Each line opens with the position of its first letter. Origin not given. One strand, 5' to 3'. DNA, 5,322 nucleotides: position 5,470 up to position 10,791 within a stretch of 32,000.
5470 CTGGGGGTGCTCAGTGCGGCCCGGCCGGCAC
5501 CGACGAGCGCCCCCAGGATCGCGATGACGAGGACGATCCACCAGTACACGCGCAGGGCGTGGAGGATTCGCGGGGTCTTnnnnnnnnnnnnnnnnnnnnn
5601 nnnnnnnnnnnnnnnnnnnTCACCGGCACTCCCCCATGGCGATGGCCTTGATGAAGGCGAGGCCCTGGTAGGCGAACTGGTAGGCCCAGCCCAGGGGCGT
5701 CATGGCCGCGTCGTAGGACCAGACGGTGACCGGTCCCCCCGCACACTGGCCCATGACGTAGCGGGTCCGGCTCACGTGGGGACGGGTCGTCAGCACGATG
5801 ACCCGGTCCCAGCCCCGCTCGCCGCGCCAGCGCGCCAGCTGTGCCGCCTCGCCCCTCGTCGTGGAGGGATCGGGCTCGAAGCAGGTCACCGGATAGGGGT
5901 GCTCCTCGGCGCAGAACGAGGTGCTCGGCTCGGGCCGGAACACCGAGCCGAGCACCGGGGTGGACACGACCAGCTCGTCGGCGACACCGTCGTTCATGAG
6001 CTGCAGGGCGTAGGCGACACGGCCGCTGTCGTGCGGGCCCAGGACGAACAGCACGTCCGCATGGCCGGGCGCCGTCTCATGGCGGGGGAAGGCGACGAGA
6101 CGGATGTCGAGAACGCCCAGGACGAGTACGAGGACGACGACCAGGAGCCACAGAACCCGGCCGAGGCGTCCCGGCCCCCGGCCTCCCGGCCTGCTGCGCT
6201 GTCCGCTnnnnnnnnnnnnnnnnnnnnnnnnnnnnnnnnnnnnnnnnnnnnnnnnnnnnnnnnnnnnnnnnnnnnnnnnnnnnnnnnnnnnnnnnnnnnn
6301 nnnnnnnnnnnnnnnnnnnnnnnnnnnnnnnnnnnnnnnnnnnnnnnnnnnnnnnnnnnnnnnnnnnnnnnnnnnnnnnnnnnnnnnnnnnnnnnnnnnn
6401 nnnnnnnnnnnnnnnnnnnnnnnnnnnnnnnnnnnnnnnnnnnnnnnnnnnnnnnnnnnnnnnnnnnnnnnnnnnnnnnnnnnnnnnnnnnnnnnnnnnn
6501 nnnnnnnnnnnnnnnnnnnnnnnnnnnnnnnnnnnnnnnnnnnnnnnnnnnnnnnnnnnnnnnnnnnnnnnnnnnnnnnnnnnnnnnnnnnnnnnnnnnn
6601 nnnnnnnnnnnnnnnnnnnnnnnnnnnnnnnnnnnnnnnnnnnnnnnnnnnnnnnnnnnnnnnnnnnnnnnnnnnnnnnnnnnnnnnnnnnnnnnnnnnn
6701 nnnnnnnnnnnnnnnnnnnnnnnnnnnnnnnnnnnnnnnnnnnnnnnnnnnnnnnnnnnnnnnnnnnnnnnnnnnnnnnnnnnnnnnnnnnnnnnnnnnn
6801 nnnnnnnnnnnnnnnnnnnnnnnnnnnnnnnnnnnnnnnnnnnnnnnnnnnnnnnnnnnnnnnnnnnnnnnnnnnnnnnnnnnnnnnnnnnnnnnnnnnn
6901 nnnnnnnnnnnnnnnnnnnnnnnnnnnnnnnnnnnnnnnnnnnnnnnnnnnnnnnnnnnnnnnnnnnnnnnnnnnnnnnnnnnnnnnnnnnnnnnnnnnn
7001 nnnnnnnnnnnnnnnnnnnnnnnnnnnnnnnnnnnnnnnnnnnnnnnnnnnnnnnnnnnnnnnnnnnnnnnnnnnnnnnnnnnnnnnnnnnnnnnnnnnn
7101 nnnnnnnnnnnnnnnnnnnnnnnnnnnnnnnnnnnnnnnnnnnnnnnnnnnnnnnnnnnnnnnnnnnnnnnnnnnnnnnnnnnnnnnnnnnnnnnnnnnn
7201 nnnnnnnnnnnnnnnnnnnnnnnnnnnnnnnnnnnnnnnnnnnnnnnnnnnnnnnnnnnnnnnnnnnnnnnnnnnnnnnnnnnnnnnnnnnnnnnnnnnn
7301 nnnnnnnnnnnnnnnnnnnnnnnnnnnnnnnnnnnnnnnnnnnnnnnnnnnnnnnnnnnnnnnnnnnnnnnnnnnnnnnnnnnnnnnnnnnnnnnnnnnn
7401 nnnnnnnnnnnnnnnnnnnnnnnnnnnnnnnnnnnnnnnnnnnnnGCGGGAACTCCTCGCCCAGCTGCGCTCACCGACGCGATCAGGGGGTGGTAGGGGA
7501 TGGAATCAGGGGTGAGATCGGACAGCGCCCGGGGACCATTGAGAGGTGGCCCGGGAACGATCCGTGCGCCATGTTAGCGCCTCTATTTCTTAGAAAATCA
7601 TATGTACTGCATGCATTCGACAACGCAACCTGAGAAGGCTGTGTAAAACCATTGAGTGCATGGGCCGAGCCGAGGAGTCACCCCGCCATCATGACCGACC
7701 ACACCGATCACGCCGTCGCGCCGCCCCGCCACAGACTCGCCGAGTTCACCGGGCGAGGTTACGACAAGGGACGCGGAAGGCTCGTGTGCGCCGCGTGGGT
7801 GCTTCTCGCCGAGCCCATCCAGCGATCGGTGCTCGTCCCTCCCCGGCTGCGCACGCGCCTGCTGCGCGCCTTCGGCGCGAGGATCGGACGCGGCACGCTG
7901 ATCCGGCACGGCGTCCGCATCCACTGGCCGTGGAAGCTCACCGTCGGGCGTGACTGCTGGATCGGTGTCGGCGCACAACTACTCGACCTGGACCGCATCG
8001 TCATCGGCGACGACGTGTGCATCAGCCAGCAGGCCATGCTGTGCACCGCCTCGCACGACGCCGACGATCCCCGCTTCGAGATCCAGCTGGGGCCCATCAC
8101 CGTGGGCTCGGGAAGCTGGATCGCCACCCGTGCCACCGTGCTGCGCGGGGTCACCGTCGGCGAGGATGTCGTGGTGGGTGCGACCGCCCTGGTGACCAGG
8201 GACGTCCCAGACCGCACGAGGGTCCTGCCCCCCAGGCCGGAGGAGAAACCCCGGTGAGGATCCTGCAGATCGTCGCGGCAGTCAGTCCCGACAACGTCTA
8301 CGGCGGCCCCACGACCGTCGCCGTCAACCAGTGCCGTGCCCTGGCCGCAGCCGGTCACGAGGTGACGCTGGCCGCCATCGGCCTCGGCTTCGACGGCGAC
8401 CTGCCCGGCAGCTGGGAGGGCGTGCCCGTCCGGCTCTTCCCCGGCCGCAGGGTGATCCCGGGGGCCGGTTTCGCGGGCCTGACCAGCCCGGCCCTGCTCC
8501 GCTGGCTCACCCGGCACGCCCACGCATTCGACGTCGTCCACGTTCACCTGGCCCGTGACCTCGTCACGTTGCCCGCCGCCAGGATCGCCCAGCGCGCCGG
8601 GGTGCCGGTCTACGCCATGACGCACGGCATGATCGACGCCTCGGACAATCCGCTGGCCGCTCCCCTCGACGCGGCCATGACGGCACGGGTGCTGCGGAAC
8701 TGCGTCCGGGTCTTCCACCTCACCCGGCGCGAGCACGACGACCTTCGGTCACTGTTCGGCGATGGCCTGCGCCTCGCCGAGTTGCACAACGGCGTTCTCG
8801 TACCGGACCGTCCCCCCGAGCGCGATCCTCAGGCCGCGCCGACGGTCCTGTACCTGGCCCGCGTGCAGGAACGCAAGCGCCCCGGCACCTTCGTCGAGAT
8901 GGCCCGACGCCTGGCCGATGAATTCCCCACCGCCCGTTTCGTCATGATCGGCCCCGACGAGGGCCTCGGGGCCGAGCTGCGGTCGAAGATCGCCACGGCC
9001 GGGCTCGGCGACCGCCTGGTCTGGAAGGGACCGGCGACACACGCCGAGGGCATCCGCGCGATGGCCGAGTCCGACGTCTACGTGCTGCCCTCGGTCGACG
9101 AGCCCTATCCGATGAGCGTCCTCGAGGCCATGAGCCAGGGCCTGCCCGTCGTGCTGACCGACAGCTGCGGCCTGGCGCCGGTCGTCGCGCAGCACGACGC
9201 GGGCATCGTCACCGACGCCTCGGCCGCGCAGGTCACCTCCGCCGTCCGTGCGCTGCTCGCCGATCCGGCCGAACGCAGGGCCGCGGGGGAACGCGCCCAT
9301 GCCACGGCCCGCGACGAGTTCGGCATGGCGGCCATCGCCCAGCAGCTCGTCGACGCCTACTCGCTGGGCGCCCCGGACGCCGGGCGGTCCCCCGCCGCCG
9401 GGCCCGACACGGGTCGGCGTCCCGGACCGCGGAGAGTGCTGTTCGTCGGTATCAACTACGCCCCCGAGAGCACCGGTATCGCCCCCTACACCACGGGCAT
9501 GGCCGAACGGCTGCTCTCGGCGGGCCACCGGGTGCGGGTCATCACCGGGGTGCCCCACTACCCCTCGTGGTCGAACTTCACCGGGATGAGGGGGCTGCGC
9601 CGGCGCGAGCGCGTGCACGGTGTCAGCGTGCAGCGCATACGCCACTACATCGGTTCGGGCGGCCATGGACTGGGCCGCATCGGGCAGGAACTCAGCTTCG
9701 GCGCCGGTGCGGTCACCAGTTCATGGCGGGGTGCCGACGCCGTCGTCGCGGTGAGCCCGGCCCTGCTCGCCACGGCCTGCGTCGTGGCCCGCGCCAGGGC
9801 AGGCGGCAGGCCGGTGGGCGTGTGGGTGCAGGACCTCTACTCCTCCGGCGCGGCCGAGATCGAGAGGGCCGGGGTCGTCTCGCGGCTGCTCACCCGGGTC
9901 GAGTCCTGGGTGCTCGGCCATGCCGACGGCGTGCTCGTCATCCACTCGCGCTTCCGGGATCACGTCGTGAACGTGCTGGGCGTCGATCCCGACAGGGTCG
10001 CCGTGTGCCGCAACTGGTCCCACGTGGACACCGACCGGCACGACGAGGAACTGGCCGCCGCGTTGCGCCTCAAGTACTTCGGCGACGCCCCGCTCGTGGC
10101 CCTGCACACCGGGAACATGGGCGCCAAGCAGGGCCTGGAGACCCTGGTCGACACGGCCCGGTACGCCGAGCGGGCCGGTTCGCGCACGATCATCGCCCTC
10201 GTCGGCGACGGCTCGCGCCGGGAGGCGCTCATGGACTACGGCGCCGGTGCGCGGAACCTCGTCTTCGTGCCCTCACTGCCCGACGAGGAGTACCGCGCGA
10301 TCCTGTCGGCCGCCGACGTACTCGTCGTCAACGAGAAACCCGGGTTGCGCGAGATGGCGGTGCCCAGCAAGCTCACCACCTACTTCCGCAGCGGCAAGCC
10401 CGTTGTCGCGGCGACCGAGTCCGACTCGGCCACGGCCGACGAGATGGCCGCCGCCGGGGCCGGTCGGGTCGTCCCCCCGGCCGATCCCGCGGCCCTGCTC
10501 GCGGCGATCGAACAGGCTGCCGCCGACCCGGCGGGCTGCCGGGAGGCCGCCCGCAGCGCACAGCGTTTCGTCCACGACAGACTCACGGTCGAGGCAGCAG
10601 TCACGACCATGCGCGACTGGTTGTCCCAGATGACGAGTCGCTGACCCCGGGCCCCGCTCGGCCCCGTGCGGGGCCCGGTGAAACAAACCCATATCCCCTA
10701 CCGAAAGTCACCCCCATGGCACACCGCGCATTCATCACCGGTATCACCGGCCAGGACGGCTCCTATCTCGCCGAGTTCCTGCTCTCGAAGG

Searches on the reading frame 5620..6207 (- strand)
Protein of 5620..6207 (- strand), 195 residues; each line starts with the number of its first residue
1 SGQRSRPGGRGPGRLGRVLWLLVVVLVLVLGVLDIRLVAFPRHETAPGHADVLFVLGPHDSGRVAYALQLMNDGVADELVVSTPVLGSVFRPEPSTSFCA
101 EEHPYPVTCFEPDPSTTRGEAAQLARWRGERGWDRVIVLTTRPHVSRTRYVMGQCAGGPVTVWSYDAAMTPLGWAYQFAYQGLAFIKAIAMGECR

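Call 9: search_protein_families(library=pfam, proteins=[window:5620-6207:-], max_evalue=0.001)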
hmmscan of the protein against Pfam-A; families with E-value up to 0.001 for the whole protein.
window:5620-6207:- (195 aa): 1 family
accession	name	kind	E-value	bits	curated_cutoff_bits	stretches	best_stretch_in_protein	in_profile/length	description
PF02698.23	DUF218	-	1.8e-06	28.4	27.6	1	51-161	1-105/133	DUF218 domain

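Call 60: search_protein_families(library=ncbifam, proteins=[window:5620-6207:-], max_evalue=0.001)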
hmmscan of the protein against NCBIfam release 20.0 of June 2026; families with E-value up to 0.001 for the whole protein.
window:5620-6207:- (195 aa): 0 families

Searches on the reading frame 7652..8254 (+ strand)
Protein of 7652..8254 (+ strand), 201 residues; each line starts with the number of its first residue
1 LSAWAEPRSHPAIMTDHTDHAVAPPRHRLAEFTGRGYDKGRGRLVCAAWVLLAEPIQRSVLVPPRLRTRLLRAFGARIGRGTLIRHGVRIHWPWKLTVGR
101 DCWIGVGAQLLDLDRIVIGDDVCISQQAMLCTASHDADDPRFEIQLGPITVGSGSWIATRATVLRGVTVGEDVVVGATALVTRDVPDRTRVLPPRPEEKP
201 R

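Call 9: search_protein_families(library=pfam, proteins=[window:7652-8254:+], max_evalue=0.001)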
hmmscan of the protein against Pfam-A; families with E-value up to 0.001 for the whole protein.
window:7652-8254:+ (201 aa): 1 family
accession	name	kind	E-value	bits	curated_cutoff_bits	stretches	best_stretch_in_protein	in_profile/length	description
PF00132.30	Hexapep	-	1.4e-11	44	27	1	149-182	2-35/36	Bacterial transferase hexapeptide (six repeats)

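Call 60: search_protein_families(library=ncbifam, proteins=[window:7652-8254:+], max_evalue=0.001)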
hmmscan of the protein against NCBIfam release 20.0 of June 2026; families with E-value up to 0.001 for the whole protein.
window:7652-8254:+ (201 aa): 26 families (the best 25 are shown)
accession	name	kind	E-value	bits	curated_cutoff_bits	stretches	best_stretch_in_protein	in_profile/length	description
NF007797.0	PRK10502.1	subfamily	1.2e-48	165.2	192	1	28-189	4-166/183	WcaF family extracellular polysaccharide biosynthesis acetyltransferase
NF038307.1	EPS_acetyl_HpsU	equivalog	4.5e-38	130.6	305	1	31-189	6-165/178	hormogonium polysaccharide biosynthesis acetyltransferase HpsU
TIGR04008.1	WcaF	equivalog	1.7e-34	119.3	326.3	1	35-187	11-163/180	colanic acid biosynthesis acetyltransferase WcaF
NF007499.0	PRK10092.1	equivalog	1.8e-14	53.9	314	1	68-190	47-171/183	maltose O-acetyltransferase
TIGR03570.1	NeuD_NnaD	subfamily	2.9e-13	49.9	160.8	1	147-191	152-196/202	NeuD/PglB/VioB family sugar acetyltransferase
NF007076.0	PRK09527.1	equivalog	3.8e-12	46.1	347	1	67-187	47-170/203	galactoside O-acetyltransferase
NF007240.0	PRK09677.1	equivalog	1.4e-09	37.8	243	1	147-189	129-171/192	putative lipopolysaccharide biosynthesis O-acetyl transferase WbbJ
TIGR03308.1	phn_thr-fam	hypoth_equivalog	1.1e-08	35.1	201.65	1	145-189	105-149/204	phosphonate metabolim protein, transferase hexapeptide repeat family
NF058585.1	HptprglPActTf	PfamEq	2e-08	34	300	1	115-189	77-147/172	heptaprenylglyceryl phosphate O-acetyltransferase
NF041874.1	EPS_EpsC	equivalog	2.9e-08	33.6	150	1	95-189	67-154/168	serine O-acetyltransferase EpsC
TIGR03532.1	DapD_Ac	equivalog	4.8e-08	32.9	231.75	1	148-191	160-203/231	2,3,4,5-tetrahydropyridine-2,6-dicarboxylate N-acetyltransferase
TIGR01172.1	cysE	equivalog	1e-07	32.1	210.65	1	115-191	87-156/162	serine O-acetyltransferase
TIGR02353.1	NRPS_term_dom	equivalog_domain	1.2e-07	30.5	423.1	1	97-189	599-688/695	Pls/PosA family non-ribosomal peptide synthetase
NF000490.1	chloram_CatB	equivalog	2.7e-07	30.1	350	1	144-187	106-149/210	type B chloramphenicol O-acetyltransferase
NF000311.1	Vat_ABCDEFH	equivalog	1e-06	28.4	300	1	147-188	109-150/201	Vat family streptogramin A O-acetyltransferase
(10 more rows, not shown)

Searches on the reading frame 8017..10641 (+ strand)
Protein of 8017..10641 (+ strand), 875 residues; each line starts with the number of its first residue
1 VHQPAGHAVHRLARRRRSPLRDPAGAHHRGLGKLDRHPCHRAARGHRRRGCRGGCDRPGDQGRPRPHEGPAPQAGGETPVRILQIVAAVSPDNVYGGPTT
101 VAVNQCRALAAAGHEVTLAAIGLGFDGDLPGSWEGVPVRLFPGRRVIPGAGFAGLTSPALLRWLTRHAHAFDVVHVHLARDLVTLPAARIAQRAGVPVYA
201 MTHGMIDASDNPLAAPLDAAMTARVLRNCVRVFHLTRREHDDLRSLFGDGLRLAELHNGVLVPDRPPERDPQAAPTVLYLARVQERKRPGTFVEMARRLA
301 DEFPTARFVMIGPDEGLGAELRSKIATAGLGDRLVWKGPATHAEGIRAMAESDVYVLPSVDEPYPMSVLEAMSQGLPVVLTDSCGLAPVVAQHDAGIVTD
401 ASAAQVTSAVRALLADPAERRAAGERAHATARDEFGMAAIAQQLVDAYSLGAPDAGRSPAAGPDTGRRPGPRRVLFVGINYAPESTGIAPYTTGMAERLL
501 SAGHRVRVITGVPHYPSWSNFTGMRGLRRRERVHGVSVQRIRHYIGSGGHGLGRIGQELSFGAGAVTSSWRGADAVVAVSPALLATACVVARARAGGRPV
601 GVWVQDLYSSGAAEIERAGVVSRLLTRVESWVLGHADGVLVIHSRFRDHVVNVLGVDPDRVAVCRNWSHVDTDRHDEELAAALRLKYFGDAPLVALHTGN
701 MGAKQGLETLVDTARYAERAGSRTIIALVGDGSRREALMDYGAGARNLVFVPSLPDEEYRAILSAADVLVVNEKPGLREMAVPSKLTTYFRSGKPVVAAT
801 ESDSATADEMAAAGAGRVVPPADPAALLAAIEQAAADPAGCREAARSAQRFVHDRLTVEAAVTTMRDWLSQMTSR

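Call 9: search_protein_families(library=pfam, proteins=[window:8017-10641:+], max_evalue=0.001)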
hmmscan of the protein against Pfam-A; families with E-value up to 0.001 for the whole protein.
window:8017-10641:+ (875 aa): 6 families
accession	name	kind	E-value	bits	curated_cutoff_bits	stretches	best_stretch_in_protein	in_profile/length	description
PF00534.26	Glycos_transf_1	-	1.9e-35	122.3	26.4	2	269-427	10-169/172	Glycosyl transferases group 1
PF13692.12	Glyco_trans_1_4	-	1.7e-34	119.6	27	2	275-416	2-142/142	Glycosyl transferases group 1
PF13579.12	Glyco_trans_4_4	-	4.6e-32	112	29.7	2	96-259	1-158/158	Glycosyl transferase 4-like domain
PF13439.12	Glyco_transf_4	-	7.5e-22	78.6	28.5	2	95-260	1-166/170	Glycosyltransferase Family 4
PF20706.3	GT4-conflict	-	8.1e-13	48.5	26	1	95-443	11-384/385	Family 4 Glycosyltransferase in conflict systems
PF13524.12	Glyco_trans_1_2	-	1.5e-11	44.8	25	1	298-446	11-144/144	Glycosyl transferase-like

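Call 60: search_protein_families(library=ncbifam, proteins=[window:8254-10641:+], max_evalue=0.001)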
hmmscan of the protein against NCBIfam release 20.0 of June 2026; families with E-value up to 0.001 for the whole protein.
window:8254-10641:+ (796 aa): 29 families (the best 25 are shown)
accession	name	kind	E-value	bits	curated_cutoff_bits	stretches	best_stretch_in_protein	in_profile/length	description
NF007640.0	PRK10307.1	subfamily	3.8e-71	240.1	276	1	394-793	2-407/411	WcaI family glycosyltransferase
TIGR04007.1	wcaI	equivalog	5.4e-37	127.4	800.45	1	394-776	2-395/407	colanic acid biosynthesis glycosyltransferase WcaI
NF038295.1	EPS_HpsP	equivalog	5e-35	121.2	550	1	2-370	1-385/388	hormogonium polysaccharide biosynthesis glycosyltransferase HpsP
NF046085.1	XrtY_assoc_Gly1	equivalog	2e-30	106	400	1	1-369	1-381/387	XrtY-associated glycosyltransferase XYAG1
TIGR03088.1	stp2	hypoth_equivalog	1.4e-29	103.3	409.05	2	212-369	215-370/374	TIGR03088 family PEP-CTERM/XrtA system glycosyltransferase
NF041876.1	EPS_EpsE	equivalog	8.1e-23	81.3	400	1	191-365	209-389/389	exopolysaccharide biosynthesis GT4 family glycosyltransferase EpsE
TIGR04063.1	stp3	hypoth_equivalog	7.8e-20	71.1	442.05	2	494-788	93-390/397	TIGR04063 family PEP-CTERM/XrtA system glycosyltransferase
TIGR03999.1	thiol_BshA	equivalog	1.7e-17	63.5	273.7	1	201-369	205-370/375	N-acetyl-alpha-D-glucosaminyl L-malate synthase BshA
TIGR02149.1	glgA_Coryne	subfamily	2e-17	63.4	302.4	1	195-369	204-387/391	glycogen synthase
NF047684.1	TeichurnBiosyTuaC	equivalog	3.7e-16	59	550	1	196-370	220-387/391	teichuronic acid biosynthesis protein TuaC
TIGR03449.1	mycothiol_MshA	equivalog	1.3e-14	53.9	462.5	1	192-370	217-401/406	D-inositol-3-phosphate glycosyltransferase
NF011726.0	PRK15179.1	equivalog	2.9e-12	45.7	733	1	193-369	515-691/694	Vi polysaccharide biosynthesis protein TviE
NF053787.1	GlcN_PG_synth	equivalog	3.9e-12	45.7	480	1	264-370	253-357/361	N-acetylglucosaminyl phosphatidylglycerol synthase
TIGR04047.1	MSMEG_0565_glyc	hypoth_equivalog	9.9e-12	44.6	259.85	1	24-369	19-371/373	MSMEG_0565 family glycosyltransferase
TIGR04157.1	glyco_rSAM_CFB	subfamily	1.1e-10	41.1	400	1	197-322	229-350/406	TIGR04157 family glycosyltransferase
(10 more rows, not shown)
